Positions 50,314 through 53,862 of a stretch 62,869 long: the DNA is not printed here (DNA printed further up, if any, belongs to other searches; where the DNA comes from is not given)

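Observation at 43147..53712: Five-gene Type I R-M operon carrying two embedded non-R-M genes: candidate layered defence module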

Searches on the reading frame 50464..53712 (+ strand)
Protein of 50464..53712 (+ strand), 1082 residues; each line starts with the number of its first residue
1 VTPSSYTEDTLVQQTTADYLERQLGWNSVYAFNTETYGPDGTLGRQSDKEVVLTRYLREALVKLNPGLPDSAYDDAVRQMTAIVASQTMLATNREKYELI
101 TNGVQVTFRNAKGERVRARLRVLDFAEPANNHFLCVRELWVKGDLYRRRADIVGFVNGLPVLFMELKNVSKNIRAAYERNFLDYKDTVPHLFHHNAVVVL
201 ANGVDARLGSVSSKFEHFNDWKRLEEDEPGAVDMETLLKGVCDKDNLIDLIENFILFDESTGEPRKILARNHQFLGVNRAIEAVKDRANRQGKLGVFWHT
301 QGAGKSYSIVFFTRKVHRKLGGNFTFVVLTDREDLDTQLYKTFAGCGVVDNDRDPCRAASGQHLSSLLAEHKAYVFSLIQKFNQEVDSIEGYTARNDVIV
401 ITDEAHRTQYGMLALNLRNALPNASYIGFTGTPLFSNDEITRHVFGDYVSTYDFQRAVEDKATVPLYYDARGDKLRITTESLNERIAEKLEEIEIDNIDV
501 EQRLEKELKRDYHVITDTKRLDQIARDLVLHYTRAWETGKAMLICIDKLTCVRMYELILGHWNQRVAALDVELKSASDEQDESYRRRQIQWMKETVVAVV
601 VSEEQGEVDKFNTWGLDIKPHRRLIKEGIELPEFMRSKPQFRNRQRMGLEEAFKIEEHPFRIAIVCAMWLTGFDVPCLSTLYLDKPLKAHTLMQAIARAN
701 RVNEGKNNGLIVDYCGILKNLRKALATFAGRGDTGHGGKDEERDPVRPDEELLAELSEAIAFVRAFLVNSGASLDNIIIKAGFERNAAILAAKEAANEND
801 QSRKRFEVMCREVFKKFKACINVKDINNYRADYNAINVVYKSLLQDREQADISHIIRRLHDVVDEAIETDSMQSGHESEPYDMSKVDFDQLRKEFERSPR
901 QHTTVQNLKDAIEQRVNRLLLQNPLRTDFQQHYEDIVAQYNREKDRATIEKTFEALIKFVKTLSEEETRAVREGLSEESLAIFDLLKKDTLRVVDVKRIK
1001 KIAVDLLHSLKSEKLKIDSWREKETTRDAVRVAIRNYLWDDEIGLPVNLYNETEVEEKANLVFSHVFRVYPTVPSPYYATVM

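Call 3: search_protein_families(library=pfam, proteins=[window:50464-53712:+], max_evalue=0.01)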
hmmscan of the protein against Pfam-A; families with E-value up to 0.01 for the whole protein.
window:50464-53712:+ (1082 aa): 5 families
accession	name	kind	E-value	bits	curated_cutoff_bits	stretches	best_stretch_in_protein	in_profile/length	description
PF18766.7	SWI2_SNF2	-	4.6e-69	232.9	26.7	1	272-494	1-216/221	SWI2/SNF2 ATPase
PF04313.20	HSDR_N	-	4.3e-37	128.3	25.1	1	6-216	2-197/198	Type I restriction enzyme R protein N terminus (HSDR_N)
PF11867.13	T1RH-like_C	-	4.6e-22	79.3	26.8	1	741-1040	3-304/329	Type I restriction enzyme HindI endonuclease subunit-like, C-terminal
PF04851.21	ResIII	-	8.9e-20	71.7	22.5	1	279-433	10-162/164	Type III restriction enzyme, res subunit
PF22679.2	T1R_D3-like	-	3.5e-19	70.2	27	1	650-714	90-156/158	Type I restriction enzyme subunit R domain 3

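Call 4: search_protein_families(library=padloc, proteins=[window:50464-53712:+], max_evalue=0.01)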
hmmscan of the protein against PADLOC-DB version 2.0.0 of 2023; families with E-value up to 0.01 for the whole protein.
window:50464-53712:+ (1082 aa): 7 families
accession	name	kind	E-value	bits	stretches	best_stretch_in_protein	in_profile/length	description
PDLC03040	REase_I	-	1.4e-166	554.2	1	14-1038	12-997/1029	Type I restriction enzyme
PDLC03044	REase_I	-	4.6e-76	254.7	1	73-735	59-707/1034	Type I restriction enzyme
PDLC03041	REase_I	-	6.4e-71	237.6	3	235-597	281-651/1099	Type I restriction enzyme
PDLC03048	REase_I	-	1.2e-49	167.3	2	53-481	34-465/976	Type I restriction enzyme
PDLC03046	REase_I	-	1.3e-21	74.3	3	657-715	671-729/1025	Type I restriction enzyme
PDLC03045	REase_I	-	1.1e-17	61.3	1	290-702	282-669/995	Type I restriction enzyme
PDLC03043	REase_I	-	5.5e-05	20.4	1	146-279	147-283/313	Type I restriction enzyme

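Call 5: search_protein_families(library=ncbifam, proteins=[window:50464-53712:+], max_evalue=0.01)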
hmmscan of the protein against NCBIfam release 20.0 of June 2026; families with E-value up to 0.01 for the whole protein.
window:50464-53712:+ (1082 aa): 2 families
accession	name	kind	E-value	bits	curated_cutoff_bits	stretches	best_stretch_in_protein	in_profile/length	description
TIGR00348.1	hsdR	subfamily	7.1e-146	487.5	284.55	1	12-729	4-669/674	HsdR family type I site-specific deoxyribonuclease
NF053632.1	heli_RadD_YejH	equivalog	2e-05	23.1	720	1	643-721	284-361/573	DNA repair helicase RadD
